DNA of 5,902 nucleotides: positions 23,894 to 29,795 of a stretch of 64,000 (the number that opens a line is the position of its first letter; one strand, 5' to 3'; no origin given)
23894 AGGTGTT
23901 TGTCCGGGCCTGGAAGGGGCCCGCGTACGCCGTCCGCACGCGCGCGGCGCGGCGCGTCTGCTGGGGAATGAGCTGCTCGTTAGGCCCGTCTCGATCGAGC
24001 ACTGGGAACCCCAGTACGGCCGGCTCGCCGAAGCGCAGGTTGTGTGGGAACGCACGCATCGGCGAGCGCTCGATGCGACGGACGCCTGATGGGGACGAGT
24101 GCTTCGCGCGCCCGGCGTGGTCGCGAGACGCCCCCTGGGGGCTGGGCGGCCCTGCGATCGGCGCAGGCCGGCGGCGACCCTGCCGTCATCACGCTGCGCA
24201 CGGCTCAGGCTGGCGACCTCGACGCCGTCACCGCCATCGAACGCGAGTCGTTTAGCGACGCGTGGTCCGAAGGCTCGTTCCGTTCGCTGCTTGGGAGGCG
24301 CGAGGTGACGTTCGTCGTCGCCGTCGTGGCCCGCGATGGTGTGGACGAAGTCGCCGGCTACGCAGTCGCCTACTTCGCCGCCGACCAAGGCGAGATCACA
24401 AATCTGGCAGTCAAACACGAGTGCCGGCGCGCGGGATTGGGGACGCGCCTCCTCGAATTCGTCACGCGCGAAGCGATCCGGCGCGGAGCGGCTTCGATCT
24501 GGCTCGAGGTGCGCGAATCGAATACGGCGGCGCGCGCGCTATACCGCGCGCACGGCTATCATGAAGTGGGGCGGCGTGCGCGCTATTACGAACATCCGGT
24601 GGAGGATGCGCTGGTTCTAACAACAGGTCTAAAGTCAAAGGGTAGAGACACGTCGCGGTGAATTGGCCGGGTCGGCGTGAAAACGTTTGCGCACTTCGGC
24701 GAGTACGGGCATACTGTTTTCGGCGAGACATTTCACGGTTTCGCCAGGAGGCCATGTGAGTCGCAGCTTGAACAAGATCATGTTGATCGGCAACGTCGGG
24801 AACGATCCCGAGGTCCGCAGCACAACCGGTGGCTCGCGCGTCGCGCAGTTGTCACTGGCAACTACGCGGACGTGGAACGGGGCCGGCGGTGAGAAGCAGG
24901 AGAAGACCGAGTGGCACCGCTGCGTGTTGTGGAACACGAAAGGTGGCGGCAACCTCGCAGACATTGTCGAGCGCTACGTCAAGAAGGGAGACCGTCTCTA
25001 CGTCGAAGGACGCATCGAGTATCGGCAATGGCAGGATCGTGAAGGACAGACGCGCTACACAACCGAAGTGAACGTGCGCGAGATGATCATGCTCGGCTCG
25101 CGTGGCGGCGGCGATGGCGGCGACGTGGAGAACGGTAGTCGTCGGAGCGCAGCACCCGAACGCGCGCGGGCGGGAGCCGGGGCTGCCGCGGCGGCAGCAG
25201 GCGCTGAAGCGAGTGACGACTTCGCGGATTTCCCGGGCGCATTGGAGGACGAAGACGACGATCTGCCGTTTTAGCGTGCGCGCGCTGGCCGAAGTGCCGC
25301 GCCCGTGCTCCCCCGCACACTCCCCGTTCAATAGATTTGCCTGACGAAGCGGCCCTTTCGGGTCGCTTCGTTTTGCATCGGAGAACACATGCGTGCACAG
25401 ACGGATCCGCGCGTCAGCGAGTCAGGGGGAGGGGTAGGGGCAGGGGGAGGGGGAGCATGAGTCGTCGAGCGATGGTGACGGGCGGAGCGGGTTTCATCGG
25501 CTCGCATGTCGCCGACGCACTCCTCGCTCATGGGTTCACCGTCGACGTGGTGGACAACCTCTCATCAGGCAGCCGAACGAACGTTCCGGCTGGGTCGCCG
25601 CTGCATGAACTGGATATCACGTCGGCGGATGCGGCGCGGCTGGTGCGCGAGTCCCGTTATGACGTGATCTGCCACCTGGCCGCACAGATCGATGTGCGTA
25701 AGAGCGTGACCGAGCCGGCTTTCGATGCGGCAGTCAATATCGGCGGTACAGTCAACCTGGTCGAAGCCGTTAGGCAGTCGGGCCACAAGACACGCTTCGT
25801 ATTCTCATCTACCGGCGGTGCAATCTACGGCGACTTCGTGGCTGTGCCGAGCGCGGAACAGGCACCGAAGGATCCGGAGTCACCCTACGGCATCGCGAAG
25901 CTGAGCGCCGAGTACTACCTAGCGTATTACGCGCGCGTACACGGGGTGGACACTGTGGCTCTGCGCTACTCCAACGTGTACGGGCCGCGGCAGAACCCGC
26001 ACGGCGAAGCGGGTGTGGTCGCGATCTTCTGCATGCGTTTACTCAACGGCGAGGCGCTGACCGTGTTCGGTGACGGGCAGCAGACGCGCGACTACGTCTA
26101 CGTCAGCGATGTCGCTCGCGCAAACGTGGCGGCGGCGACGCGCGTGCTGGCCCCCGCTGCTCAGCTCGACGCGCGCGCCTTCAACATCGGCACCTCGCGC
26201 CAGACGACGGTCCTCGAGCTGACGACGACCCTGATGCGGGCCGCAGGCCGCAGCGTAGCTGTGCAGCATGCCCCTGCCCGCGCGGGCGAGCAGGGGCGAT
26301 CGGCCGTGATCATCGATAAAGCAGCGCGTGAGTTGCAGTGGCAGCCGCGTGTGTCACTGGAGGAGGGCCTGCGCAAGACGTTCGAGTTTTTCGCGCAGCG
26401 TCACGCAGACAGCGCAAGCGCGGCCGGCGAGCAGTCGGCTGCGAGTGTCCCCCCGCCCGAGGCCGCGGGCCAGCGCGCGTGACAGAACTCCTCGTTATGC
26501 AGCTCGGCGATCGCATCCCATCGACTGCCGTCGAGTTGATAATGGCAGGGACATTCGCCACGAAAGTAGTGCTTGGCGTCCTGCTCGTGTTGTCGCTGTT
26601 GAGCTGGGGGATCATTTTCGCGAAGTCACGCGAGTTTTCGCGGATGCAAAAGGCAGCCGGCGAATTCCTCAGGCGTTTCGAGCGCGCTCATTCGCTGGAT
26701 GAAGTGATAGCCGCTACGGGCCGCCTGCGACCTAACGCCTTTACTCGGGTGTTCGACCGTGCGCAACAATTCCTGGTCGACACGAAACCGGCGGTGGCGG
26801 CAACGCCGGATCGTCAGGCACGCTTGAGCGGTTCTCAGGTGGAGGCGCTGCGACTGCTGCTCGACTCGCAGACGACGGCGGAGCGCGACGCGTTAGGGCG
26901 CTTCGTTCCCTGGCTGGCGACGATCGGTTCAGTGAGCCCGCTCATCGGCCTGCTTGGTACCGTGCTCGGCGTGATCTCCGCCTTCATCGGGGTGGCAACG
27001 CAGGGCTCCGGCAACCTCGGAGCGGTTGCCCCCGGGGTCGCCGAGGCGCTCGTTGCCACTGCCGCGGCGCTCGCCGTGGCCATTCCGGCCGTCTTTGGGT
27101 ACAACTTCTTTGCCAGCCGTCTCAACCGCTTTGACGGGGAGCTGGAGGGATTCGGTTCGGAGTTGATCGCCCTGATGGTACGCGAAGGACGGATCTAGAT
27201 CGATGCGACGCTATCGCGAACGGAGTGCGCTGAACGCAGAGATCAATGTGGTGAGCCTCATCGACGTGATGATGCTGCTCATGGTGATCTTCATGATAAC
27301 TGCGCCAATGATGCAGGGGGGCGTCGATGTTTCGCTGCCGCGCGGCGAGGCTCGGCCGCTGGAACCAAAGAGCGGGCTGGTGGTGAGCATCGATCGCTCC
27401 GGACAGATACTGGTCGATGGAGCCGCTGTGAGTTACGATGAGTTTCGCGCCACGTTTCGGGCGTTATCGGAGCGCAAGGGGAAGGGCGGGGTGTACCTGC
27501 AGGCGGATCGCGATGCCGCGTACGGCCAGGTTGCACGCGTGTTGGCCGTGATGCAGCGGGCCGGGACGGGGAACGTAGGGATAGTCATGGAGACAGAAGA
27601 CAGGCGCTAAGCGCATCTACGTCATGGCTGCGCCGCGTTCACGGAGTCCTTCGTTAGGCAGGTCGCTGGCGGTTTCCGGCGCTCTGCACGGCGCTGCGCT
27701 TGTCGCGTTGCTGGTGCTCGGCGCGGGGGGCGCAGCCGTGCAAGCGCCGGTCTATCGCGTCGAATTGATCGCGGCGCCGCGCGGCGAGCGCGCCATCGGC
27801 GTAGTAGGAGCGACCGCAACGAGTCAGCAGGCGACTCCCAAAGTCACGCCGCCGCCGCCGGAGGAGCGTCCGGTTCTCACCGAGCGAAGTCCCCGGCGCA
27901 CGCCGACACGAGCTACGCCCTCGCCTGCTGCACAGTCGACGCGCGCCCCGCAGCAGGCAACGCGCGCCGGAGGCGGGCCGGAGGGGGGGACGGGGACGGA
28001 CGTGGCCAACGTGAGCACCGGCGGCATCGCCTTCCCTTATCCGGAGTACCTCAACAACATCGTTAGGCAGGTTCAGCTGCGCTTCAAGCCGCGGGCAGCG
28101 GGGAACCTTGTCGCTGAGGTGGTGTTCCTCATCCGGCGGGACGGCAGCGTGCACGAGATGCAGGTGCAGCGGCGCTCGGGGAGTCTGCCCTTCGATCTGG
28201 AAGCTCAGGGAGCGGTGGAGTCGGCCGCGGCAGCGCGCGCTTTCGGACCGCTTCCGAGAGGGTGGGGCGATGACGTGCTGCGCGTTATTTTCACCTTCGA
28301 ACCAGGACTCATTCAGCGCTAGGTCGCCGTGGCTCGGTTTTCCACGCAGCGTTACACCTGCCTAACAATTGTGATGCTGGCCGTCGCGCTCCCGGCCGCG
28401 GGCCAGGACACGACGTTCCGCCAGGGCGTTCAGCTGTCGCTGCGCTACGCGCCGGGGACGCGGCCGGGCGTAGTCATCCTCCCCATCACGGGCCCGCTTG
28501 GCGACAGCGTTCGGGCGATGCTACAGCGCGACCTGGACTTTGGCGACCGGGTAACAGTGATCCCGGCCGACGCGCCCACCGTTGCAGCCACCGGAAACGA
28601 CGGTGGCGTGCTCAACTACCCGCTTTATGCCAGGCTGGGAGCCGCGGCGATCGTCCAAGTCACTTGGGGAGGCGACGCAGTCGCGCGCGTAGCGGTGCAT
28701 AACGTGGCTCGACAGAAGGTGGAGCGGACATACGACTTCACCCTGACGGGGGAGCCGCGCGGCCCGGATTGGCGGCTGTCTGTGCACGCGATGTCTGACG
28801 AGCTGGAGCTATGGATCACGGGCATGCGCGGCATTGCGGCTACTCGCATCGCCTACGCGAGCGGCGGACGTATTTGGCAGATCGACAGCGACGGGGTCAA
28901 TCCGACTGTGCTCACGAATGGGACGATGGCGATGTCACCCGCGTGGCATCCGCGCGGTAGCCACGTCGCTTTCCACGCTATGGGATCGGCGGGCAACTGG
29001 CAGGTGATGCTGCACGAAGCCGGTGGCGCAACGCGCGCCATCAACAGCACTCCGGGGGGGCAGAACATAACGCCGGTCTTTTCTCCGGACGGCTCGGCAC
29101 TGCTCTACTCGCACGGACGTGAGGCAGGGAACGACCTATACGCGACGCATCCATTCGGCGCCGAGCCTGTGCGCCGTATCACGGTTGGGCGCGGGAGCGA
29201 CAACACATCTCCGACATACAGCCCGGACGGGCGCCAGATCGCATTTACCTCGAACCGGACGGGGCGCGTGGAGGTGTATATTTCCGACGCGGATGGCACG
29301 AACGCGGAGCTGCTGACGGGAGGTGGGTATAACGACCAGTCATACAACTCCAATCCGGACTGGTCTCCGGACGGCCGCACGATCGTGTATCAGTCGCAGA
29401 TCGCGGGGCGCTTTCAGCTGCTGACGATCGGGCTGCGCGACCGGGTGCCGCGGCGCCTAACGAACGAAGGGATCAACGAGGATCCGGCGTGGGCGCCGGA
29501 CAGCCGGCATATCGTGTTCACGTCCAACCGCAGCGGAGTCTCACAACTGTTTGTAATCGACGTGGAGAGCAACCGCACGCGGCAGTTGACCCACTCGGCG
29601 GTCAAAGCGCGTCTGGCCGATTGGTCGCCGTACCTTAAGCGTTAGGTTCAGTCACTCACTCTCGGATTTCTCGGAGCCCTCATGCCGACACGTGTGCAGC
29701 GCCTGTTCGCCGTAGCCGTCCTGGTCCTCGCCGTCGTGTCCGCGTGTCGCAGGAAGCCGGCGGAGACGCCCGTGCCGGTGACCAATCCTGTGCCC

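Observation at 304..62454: Hyper-abundant dispersed octamer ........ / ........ (about one core per 0.6 kb), written through genes in every reading frame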

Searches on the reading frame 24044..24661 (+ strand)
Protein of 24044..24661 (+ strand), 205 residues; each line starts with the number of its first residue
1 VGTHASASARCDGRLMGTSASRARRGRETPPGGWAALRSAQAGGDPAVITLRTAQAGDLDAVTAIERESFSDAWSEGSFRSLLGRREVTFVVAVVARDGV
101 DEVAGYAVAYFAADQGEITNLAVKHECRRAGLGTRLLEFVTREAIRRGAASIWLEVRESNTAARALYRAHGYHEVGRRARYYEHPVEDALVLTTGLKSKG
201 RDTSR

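Call 27: search_protein_families(library=pfam, proteins=[window:24044-24661:+], max_evalue=0.00001)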
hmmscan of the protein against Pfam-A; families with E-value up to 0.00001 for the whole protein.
window:24044-24661:+ (205 aa): 4 families
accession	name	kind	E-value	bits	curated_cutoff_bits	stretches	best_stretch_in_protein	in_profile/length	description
PF00583.31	Acetyltransf_1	-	9.9e-20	71.4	20.7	1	60-172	2-116/116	Acetyltransferase (GNAT) family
PF13508.13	Acetyltransf_7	-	1.9e-13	51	27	1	94-174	6-84/84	Acetyltransferase (GNAT) domain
PF13673.13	Acetyltransf_10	-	6.3e-12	46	23.6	1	68-178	11-113/128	Acetyltransferase (GNAT) domain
PF08445.16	FR47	-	9.4e-10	38.8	22.1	1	110-175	16-80/86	FR47-like protein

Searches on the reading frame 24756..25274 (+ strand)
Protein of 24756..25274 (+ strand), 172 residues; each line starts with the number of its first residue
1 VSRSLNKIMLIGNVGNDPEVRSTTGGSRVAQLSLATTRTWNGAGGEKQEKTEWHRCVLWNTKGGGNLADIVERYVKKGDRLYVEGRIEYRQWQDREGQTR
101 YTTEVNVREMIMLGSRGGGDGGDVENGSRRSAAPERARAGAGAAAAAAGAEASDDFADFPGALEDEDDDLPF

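Call 27: search_protein_families(library=pfam, proteins=[window:24756-25274:+], max_evalue=0.00001)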
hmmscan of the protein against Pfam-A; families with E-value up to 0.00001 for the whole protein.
window:24756-25274:+ (172 aa): 1 family
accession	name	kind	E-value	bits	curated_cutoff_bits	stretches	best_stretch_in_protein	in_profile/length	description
PF00436.31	SSB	-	1.9e-34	118.3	26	1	5-112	1-103/104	Single-strand binding protein family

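Call 92: find_related_loci(query=window:24756-25274:+, collection=viral_contigs, flank=10000)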
Query window:24756-25274:+ (172 aa) in viral_contigs; peptide patterns used: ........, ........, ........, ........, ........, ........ (x = any residue, [..] = any of these).
127 stretches matched a pattern; 111 encode a relative of the query (tblastn E <= 1e-3); the best 80 are kept; 80 distinct loci.
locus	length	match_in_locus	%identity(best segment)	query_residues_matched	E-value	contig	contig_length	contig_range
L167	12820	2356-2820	54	1-172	2e-51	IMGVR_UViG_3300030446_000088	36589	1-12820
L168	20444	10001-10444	48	1-172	1e-50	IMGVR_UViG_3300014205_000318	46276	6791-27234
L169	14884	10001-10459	45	2-172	7e-41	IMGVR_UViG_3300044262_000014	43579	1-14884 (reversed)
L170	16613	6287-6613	62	4-114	1e-40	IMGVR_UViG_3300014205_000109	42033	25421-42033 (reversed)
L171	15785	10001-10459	44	4-172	9e-41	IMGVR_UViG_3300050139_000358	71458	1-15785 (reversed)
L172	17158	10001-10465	46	1-172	7e-41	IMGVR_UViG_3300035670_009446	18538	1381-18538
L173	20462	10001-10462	44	4-172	4e-40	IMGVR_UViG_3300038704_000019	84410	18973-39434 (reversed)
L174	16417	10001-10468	44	2-172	6e-40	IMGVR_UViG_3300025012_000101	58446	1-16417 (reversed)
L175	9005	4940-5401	44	4-172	1e-39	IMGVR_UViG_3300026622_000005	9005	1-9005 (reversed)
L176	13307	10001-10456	43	4-162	1e-38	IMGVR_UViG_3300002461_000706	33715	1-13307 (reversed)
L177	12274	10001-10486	42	4-172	3e-38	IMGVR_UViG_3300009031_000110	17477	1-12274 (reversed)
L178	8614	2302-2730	43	4-172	5e-38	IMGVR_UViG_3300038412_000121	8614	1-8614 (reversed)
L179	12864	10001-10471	42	4-172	6e-38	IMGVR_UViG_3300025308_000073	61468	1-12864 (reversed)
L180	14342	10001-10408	42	4-172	1e-37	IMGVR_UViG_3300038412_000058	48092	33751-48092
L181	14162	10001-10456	41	4-172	7e-37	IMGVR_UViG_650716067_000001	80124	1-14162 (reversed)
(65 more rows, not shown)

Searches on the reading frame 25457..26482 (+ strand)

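Call 27: search_protein_families(library=pfam, proteins=[window:25457-26482:+], max_evalue=0.00001)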
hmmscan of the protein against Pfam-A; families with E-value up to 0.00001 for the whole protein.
window:25457-26482:+ (341 aa): 7 families
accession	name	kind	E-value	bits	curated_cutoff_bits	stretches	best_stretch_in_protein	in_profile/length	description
PF01370.27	Epimerase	-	5.1e-62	209.8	20.9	1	6-245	2-240/240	NAD dependent epimerase/dehydratase family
PF16363.11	GDP_Man_Dehyd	-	4.1e-56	191.3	27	1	6-308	1-332/332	GDP-mannose 4,6 dehydratase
PF01073.25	3Beta_HSD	-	3e-23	82.7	22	1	6-264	1-269/280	3-beta hydroxysteroid dehydrogenase/isomerase family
PF04321.23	RmlD_sub_bind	-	4.7e-17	62.4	27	1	4-292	2-266/287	RmlD substrate binding domain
PF07993.18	NAD_binding_4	-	1.2e-10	41.4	20.1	1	51-182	74-210/258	Male sterility protein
PF02719.21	Polysacc_synt_2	-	7.4e-08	32.3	20.2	0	60-287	70-276/293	Polysaccharide biosynthesis protein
PF13460.12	NAD_binding_10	-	2.6e-06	27.9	27.2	1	9-156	1-132/184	NAD(P)H-binding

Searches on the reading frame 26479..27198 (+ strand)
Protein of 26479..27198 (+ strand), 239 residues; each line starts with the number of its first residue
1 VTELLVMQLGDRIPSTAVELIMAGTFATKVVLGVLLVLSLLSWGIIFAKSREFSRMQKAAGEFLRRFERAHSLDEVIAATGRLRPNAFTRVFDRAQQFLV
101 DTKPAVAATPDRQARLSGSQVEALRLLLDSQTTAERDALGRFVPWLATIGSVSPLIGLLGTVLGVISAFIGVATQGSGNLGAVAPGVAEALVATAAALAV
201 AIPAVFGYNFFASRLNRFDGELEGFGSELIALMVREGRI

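Call 27: search_protein_families(library=pfam, proteins=[window:26479-27198:+], max_evalue=0.00001)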
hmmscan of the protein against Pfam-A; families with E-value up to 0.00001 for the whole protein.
window:26479-27198:+ (239 aa): 1 family
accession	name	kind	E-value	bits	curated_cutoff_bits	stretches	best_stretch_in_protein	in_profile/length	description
PF01618.21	MotA_ExbB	-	1.3e-29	102.9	22.9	1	117-221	20-124/127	MotA/TolQ/ExbB proton channel family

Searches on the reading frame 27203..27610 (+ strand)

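Call 27: search_protein_families(library=pfam, proteins=[window:27203-27610:+], max_evalue=0.00001)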
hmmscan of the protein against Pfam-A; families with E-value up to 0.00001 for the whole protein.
window:27203-27610:+ (135 aa): 1 family
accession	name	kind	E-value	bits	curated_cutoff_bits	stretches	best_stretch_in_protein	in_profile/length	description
PF02472.21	ExbD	-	8.7e-29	100.6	25.4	1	10-131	4-127/128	Biopolymer transport protein ExbD/TolR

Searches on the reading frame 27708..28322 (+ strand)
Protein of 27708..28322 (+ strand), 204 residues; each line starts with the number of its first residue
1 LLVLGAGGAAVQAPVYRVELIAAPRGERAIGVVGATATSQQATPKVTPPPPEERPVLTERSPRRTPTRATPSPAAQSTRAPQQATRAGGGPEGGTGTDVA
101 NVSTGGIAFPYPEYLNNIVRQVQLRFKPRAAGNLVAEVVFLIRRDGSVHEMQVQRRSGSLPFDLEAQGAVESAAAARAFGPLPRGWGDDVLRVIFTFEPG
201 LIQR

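Call 27: search_protein_families(library=pfam, proteins=[window:27708-28322:+], max_evalue=0.00001)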
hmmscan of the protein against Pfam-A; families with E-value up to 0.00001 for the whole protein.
window:27708-28322:+ (204 aa): 1 family
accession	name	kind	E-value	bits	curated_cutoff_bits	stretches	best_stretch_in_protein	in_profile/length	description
PF13103.11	TonB_2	-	5.3e-12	46.1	22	1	111-197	1-85/85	TonB C terminal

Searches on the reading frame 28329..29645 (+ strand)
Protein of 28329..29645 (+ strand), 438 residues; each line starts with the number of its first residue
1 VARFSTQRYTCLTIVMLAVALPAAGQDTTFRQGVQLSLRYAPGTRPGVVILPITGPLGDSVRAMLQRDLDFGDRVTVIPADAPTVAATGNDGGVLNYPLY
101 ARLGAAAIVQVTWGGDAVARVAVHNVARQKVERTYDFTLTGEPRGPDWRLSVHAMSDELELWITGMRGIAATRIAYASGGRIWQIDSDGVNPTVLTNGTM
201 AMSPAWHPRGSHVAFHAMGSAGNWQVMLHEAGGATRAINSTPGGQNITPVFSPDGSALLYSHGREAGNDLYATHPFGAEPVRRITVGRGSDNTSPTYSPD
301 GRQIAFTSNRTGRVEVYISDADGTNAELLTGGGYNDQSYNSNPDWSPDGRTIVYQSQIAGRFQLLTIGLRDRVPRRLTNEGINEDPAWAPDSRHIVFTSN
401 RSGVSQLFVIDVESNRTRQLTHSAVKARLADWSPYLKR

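Call 27: search_protein_families(library=pfam, proteins=[window:28329-29645:+], max_evalue=0.00001)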
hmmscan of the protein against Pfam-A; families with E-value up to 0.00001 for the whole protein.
window:28329-29645:+ (438 aa): 3 families
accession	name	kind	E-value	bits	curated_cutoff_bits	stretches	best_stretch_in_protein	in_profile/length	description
PF07676.18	PD40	-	3.8e-36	122.7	20.9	3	375-409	2-38/38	WD40-like Beta Propeller Repeat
PF00930.27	DPPIV_N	-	5e-08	32.5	22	0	259-345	8-93/354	Dipeptidyl peptidase IV (DPP IV) N-terminal region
PF25174.1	Beta-prop_THOC3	-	1.6e-06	27.8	305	0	286-356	85-148/272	THOC3 beta-propeller domain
